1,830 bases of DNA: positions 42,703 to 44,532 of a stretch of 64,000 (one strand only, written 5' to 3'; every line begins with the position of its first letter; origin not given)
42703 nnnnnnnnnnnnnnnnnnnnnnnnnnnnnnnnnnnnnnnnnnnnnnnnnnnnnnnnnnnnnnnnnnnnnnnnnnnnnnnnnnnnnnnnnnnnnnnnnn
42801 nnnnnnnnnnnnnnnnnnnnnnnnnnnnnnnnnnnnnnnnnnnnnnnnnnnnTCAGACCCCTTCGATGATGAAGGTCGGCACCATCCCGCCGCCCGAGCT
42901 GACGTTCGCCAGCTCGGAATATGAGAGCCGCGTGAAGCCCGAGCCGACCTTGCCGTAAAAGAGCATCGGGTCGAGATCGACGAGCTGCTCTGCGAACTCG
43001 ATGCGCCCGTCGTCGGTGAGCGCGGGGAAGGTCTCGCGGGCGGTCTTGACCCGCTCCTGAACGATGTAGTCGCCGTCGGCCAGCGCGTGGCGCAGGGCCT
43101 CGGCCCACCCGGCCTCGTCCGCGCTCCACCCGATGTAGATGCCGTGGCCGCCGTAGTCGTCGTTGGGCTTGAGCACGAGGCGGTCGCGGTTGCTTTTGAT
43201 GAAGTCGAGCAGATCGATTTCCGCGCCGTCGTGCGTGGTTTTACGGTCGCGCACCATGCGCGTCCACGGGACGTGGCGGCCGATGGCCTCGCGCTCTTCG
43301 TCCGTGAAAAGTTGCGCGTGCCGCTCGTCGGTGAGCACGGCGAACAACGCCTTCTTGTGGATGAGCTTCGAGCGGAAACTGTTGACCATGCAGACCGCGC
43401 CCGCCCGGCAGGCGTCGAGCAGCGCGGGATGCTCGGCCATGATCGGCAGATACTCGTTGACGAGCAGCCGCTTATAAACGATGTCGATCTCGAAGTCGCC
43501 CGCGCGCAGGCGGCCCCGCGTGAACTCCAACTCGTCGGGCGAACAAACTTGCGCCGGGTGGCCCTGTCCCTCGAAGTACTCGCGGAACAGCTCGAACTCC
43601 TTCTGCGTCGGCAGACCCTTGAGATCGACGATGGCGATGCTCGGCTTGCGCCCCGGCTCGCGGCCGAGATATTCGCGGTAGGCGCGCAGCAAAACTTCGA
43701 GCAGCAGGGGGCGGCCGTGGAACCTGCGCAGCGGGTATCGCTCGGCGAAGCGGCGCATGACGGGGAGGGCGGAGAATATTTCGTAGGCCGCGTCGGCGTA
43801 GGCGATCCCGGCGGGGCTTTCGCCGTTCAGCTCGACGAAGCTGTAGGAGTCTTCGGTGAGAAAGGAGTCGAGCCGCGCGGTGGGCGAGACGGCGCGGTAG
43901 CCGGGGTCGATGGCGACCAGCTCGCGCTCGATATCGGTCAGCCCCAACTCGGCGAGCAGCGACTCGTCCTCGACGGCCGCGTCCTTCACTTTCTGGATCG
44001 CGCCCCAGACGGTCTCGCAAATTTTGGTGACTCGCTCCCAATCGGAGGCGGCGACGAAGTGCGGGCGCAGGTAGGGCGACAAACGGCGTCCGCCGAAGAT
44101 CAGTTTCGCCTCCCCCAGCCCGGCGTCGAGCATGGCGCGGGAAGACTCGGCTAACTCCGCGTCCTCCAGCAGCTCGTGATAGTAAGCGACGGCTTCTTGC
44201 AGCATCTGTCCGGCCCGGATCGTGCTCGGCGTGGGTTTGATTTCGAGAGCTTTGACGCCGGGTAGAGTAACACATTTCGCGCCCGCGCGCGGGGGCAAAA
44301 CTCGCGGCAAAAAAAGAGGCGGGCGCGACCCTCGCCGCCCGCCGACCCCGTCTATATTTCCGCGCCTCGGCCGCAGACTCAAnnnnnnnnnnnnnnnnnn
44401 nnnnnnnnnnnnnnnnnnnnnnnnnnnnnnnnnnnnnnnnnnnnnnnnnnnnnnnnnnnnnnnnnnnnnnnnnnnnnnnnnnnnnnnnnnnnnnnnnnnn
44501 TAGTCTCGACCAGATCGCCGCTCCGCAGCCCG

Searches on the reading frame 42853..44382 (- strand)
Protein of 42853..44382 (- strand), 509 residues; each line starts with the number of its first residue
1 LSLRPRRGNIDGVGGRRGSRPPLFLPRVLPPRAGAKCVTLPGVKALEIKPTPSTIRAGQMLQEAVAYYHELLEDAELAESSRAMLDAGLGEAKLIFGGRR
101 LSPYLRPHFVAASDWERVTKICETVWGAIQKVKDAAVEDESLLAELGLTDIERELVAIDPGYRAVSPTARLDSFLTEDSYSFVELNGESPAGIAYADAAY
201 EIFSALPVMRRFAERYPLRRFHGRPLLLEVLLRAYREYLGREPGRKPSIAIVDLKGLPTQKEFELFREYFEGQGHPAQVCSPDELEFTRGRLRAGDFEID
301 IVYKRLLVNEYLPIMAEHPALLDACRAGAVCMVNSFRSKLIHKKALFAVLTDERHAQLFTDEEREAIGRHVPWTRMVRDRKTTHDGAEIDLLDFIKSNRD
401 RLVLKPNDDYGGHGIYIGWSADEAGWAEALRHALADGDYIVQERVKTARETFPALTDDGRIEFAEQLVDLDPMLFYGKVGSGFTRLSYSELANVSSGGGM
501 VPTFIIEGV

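Call 3: search_protein_families(library=pfam, proteins=[window:42853-44382:-], max_evalue=0.01)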
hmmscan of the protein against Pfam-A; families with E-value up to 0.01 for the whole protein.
window:42853-44382:- (509 aa): 2 families
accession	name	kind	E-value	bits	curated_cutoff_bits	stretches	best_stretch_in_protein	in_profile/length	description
PF14403.11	CP_ATPgrasp_2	-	5.2e-06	26.1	32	1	184-475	86-357/374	Circularly permuted ATP-grasp type 2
PF04174.18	CP_ATPgrasp_1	-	0.00025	20.6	23.1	1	318-440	221-330/332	A circularly permuted ATPgrasp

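Call 4: search_protein_families(library=ncbifam, proteins=[window:42853-44382:-], max_evalue=0.01)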
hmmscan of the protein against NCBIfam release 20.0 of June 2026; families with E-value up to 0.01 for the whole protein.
window:42853-44382:- (509 aa): 1 family
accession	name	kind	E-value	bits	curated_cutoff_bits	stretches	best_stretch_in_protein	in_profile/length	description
NF009110.0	PRK12458.1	subfamily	0.0029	16.7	408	1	392-450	160-219/349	glutathione synthetase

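Call 5: find_homologous_proteins(query=window:42853-44205:-)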
Query window:42853-44205:- (450 aa): 7047 proteins with E <= 0.001 among 8000 candidates; the best 120 are listed.
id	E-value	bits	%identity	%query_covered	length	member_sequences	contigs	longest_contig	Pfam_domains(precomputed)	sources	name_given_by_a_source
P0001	0.0e+0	1018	100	100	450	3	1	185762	PF14403.12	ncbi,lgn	-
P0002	4.6e-281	950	94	100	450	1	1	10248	-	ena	-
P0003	2.1e-276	935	92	100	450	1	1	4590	PF14403.12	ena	-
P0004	7.7e-273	923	91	100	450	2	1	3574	PF14403.12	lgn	-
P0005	5.5e-263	891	88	100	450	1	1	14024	-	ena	-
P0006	6.6e-247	838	83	100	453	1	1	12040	PF14403.12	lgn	-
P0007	3.7e-244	829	82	99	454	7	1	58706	-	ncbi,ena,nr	ncbi:MAG TPA: hypothetical protein VK421_07835 [Pyrinomonadaceae bacterium]|nr:hypothetical protein 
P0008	2.5e-243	826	82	99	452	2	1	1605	-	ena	-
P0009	4.4e-243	825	81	99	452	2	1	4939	-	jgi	-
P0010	9.9e-243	824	82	100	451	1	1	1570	PF14403.12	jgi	jgi:hypothetical protein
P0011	2.5e-242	823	83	100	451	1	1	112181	-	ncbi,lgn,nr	ncbi:MAG: hypothetical protein QOE33_1656 [Acidobacteriota bacterium]|nr:hypothetical protein [Acido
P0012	9.8e-242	821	81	100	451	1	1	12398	PF14403.12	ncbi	ncbi:MAG TPA: hypothetical protein VFZ44_09490 [Pyrinomonadaceae bacterium]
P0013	9.9e-242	821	81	100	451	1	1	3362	PF14403.12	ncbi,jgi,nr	ncbi:MAG: hypothetical protein QOF61_3122 [Acidobacteriota bacterium]|jgi:hypothetical protein|nr:hy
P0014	1.4e-241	820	82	99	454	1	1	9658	-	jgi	jgi:hypothetical protein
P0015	1.0e-240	817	81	99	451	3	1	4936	PF14403.12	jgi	jgi:hypothetical protein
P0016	1.3e-240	817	81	99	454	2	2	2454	PF14403.12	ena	-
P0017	1.3e-240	817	81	100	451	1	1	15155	PF14403.12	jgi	jgi:hypothetical protein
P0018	1.9e-240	816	81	99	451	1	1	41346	PF14403.12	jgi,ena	jgi:hypothetical protein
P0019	2.3e-240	816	81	99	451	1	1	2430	PF14403.12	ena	-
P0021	2.8e-240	816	81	99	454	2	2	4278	PF14403.12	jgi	jgi:hypothetical protein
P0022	3.5e-240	815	81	99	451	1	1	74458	PF14403.12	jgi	jgi:hypothetical protein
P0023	3.8e-240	815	81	100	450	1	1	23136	PF14403.12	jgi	jgi:hypothetical protein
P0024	8.7e-240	814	81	100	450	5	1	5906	PF14403.12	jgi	jgi:hypothetical protein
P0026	2.2e-239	813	81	100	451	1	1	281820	PF14403.12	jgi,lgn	jgi:uncharacterized circularly permuted ATP-grasp superfamily protein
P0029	3.9e-239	812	80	99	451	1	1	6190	PF14403.12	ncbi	ncbi:MAG TPA: hypothetical protein VF611_11425 [Pyrinomonadaceae bacterium]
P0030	5.0e-239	812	81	99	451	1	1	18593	PF14403.12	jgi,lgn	jgi:uncharacterized circularly permuted ATP-grasp superfamily protein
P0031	5.7e-239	812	81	99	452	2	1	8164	PF14403.12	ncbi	-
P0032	7.4e-239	811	80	100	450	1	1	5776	PF14403.12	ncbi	ncbi:MAG: hypothetical protein ACJ741_00945 [Pyrinomonadaceae bacterium]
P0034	2.6e-238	809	81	99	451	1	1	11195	PF14403.12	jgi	jgi:hypothetical protein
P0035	3.1e-238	809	81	100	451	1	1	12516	PF14403.12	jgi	jgi:hypothetical protein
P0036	3.8e-238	809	80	99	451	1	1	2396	PF14403.12,PF04174.19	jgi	-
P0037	4.4e-238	809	80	99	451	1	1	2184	PF14403.12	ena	-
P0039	6.7e-238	808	80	99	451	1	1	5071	PF14403.12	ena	-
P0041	1.3e-237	807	80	99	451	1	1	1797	PF14403.12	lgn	-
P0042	1.7e-237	807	78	99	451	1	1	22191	PF14403.12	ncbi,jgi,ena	ncbi:MAG TPA: hypothetical protein VF736_17425 [Pyrinomonadaceae bacterium]|jgi:hypothetical protein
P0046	1.1e-236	804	79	100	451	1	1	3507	PF14403.12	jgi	jgi:hypothetical protein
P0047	1.3e-236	804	79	100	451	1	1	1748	PF14403.12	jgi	jgi:hypothetical protein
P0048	1.3e-236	804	79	99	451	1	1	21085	PF14403.12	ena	-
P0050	1.5e-236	804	80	99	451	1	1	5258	PF14403.12,PF04174.19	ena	-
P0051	1.9e-236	803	80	100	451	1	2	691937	PF14403.12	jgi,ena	jgi:hypothetical protein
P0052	2.3e-236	803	79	100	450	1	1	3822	PF14403.12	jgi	jgi:hypothetical protein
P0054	3.2e-236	802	80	99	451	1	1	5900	PF14403.12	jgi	jgi:hypothetical protein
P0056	5.6e-236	802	79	99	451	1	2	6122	PF14403.12,PF04174.19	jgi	-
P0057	7.2e-236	801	79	100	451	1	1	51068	PF14403.12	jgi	jgi:hypothetical protein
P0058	7.5e-236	801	80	100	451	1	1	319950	PF14403.12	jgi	jgi:uncharacterized circularly permuted ATP-grasp superfamily protein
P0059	7.7e-236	801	79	99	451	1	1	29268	PF14403.12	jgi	jgi:hypothetical protein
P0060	8.3e-236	801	79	99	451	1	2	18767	PF14403.12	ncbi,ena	-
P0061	8.3e-236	801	79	99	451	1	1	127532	PF14403.12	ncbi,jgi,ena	ncbi:MAG TPA: hypothetical protein VF659_04490 [Pyrinomonadaceae bacterium]|jgi:hypothetical protein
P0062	1.1e-235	801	79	100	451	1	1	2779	PF14403.12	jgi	jgi:hypothetical protein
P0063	1.3e-235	800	80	100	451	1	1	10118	PF14403.12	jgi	jgi:uncharacterized circularly permuted ATP-grasp superfamily protein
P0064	1.7e-235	800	79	100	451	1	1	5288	PF14403.12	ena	-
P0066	2.8e-235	799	79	99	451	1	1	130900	PF14403.12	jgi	jgi:hypothetical protein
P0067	2.8e-235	799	78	100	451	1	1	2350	PF14403.12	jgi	jgi:hypothetical protein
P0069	3.0e-235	799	79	99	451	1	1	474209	PF14403.12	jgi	jgi:hypothetical protein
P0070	6.3e-235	798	79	99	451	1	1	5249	PF14403.12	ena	-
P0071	6.6e-235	798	79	100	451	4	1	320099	PF14403.12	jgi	jgi:hypothetical protein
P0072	6.9e-235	798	79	100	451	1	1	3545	PF14403.12,PF04174.19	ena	-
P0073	1.1e-234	797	79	100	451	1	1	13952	PF14403.12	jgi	jgi:hypothetical protein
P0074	1.2e-234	797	79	99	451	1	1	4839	PF14403.12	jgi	jgi:hypothetical protein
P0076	1.3e-234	797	79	99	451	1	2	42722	PF14403.12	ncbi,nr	ncbi:MAG: hypothetical protein LC795_21855 [Acidobacteria bacterium]|nr:hypothetical protein [Acidob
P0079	1.6e-234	797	79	100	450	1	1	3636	PF14403.12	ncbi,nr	ncbi:MAG: hypothetical protein M3416_15875 [Acidobacteriota bacterium]|nr:hypothetical protein [Acid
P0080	1.6e-234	797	80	100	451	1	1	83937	PF14403.12,PF04174.19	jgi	jgi:hypothetical protein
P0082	1.7e-234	797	79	99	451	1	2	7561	PF14403.12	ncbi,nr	ncbi:MAG: hypothetical protein H0T60_12755 [Acidobacteria bacterium]|nr:hypothetical protein [Acidob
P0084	1.9e-234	797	79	99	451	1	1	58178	PF14403.12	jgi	jgi:hypothetical protein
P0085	2.4e-234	796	79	100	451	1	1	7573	PF14403.12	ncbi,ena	-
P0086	2.6e-234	796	78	100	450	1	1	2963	PF14403.12,PF04174.19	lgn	-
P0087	2.6e-234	796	78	100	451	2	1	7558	PF14403.12,PF04174.19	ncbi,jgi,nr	ncbi:MAG TPA: hypothetical protein VE642_00710 [Pyrinomonadaceae bacterium]|jgi:hypothetical protein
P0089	3.0e-234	796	78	100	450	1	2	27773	PF14403.12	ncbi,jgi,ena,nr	ncbi:MAG TPA: hypothetical protein VN228_17495 [Pyrinomonadaceae bacterium]|nr:hypothetical protein 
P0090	3.6e-234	796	79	100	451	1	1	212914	PF14403.12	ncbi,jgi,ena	ncbi:MAG TPA: hypothetical protein VF588_13555 [Pyrinomonadaceae bacterium]|jgi:hypothetical protein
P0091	3.8e-234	796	78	99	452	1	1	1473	PF14403.12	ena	-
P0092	4.2e-234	795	78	100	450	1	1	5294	PF14403.12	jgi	-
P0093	4.4e-234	795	79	99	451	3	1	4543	PF14403.12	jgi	jgi:hypothetical protein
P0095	5.3e-234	795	79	100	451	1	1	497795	PF14403.12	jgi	jgi:hypothetical protein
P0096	6.9e-234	795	79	99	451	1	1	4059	PF14403.12,PF04174.19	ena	-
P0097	6.9e-234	795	79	100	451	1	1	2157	PF14403.12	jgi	jgi:hypothetical protein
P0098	7.7e-234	795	78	100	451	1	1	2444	PF14403.12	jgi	jgi:hypothetical protein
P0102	8.2e-234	794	79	100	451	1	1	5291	PF14403.12,PF04174.19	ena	-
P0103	8.5e-234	794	79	99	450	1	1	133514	PF14403.12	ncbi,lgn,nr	ncbi:MAG TPA: hypothetical protein VLJ61_15360 [Pyrinomonadaceae bacterium]|nr:hypothetical protein 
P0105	9.6e-234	794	79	99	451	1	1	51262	PF14403.12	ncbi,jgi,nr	ncbi:MAG TPA: hypothetical protein VM934_04875 [Pyrinomonadaceae bacterium]|jgi:hypothetical protein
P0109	1.4e-233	794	79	100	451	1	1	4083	PF14403.12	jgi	jgi:hypothetical protein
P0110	1.5e-233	794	78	100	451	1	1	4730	PF14403.12,PF04174.19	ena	-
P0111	1.6e-233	794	78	100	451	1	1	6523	PF14403.12,PF04174.19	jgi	jgi:uncharacterized circularly permuted ATP-grasp superfamily protein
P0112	1.6e-233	794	78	99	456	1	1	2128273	-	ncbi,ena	-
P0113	1.7e-233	793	78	100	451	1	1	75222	PF14403.12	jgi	jgi:hypothetical protein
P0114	2.1e-233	793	79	99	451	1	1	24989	PF14403.12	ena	-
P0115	3.0e-233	793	78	100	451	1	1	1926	PF14403.12,PF04174.19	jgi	jgi:hypothetical protein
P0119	3.5e-233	792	78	99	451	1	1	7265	PF14403.12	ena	-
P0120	4.3e-233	792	78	100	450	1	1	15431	PF14403.12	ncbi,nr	ncbi:MAG TPA: hypothetical protein VG148_09015 [Pyrinomonadaceae bacterium]|nr:hypothetical protein 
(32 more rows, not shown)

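Call 6: search_solved_structures(query=window:42853-44205:-, max_evalue=1, show_alignments=2)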
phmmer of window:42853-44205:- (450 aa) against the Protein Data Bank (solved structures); distinct sequences matched with E-value up to 1: 2.
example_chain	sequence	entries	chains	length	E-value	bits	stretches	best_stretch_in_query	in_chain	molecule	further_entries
3n6x_A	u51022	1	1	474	1.4e-05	27.4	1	38-447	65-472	Putative glutathionylspermidine synthase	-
6eu9_A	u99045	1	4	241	0.095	14.8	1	377-445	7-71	Retinoic acid receptor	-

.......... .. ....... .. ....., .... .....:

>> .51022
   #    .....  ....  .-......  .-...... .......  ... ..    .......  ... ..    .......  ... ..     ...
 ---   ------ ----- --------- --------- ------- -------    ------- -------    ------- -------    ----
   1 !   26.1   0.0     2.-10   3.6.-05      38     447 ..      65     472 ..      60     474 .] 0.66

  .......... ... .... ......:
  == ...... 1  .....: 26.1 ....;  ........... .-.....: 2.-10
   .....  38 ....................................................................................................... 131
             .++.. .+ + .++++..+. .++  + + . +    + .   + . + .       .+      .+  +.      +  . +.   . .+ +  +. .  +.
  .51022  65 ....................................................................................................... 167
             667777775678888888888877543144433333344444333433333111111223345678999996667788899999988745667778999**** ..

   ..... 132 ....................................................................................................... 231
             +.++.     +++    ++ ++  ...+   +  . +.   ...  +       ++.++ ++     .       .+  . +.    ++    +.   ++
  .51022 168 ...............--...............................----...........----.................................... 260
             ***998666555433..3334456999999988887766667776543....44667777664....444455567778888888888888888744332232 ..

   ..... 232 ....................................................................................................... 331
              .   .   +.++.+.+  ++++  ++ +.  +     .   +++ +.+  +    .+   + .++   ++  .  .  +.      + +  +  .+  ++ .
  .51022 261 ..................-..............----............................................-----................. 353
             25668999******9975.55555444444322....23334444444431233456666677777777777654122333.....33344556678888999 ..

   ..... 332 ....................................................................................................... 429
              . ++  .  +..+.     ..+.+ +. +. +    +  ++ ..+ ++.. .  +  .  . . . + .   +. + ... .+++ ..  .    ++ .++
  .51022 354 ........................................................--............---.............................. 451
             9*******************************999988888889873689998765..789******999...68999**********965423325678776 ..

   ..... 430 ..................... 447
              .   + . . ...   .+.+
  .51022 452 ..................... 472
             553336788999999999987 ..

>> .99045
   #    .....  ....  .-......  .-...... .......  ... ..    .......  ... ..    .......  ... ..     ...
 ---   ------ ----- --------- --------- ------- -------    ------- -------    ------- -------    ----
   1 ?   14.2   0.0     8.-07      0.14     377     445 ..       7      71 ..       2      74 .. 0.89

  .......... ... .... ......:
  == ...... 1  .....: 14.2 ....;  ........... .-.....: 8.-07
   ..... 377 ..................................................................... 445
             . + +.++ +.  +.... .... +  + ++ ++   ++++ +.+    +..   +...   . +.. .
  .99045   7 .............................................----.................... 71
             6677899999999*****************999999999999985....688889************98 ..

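Call 8: find_encoding_contigs(protein=P0112, flank=10000, max_places=2)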
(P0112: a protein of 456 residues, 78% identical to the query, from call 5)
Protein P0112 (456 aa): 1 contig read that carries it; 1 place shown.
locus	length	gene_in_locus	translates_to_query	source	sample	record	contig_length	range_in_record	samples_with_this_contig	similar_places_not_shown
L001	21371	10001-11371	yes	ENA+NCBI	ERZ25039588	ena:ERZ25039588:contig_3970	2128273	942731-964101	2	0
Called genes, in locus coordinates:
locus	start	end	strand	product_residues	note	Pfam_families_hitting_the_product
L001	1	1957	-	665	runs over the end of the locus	PF00037:Fer4 (weak), PF12797:Fer4_2 (weak), PF12838:Fer4_7 (weak), PF00890:FAD_binding_2 (weak), PF13738:Pyr_redox_3, PF07992:Pyr_redox_2, PF13434:Lys_Orn_oxgnase, PF13738:Pyr_redox_3, +4 more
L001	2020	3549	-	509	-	PF16697:Yop-YscD_cpl (weak), PF00498:FHA, PF02085:Cytochrom_CIII (faint), PF14522:Cytochrome_C7 (faint), PF14537:Cytochrom_c3_2 (faint)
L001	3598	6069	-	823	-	PF00027:cNMP_binding, PF13484:Fer4_16 (faint), PF13237:Fer4_10 (weak), PF13247:Fer4_11, PF13187:Fer4_9 (weak), PF00037:Fer4 (weak), PF12837:Fer4_6 (weak), PF12838:Fer4_7 (weak)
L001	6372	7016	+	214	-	PF04542:Sigma70_r2, PF08281:Sigma70_r4_2, PF04545:Sigma70_r4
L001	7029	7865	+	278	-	-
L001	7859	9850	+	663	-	PF00595:PDZ (faint), PF13180:PDZ_2 (weak), PF17820:PDZ_6 (weak), PF13180:PDZ_2 (weak), PF17820:PDZ_6 (weak)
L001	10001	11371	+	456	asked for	-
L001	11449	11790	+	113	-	PF07238:PilZ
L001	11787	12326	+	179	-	-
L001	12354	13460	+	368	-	PF04107:GCS2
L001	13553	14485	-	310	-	PF00117:GATase, PF07722:Peptidase_C26 (faint)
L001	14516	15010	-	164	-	-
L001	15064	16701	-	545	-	PF00361:Proton_antipo_M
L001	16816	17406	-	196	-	PF08534:Redoxin, PF00578:AhpC-TSA, PF00085:Thioredoxin (weak), PF13905:Thioredoxin_8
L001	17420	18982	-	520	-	PF00361:Proton_antipo_M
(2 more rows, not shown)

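Call 16: search_protein_representatives(protein=window:42853-44205:-)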
Query: 450 residues. Proteins with E-value up to 0.001 (for the whole library): 3936; up to 1e-10: 2417; up to 1e-30: 630. The best 150 are listed.
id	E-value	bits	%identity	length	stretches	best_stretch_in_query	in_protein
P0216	1.9e-137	475.2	73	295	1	43-336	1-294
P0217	3.6e-130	451.2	49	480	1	1-449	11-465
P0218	2.3e-125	435.4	46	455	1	3-448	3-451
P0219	1.6e-122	426.0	51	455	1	3-448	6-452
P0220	6.1e-120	417.6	45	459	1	2-448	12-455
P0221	8.0e-120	417.2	51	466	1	4-449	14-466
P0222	1.2e-119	416.6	44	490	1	3-449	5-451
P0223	7.5e-119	413.9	48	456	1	5-449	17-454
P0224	1.2e-116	406.7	47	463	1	6-447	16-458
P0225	5.9e-113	394.5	47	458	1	4-447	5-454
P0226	1.0e-111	390.4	47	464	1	1-447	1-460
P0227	1.4e-110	386.7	47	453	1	3-447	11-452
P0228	2.3e-109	382.7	46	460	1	3-448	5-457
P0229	5.5e-109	381.4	45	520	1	30-448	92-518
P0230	1.5e-108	380.0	44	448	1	1-448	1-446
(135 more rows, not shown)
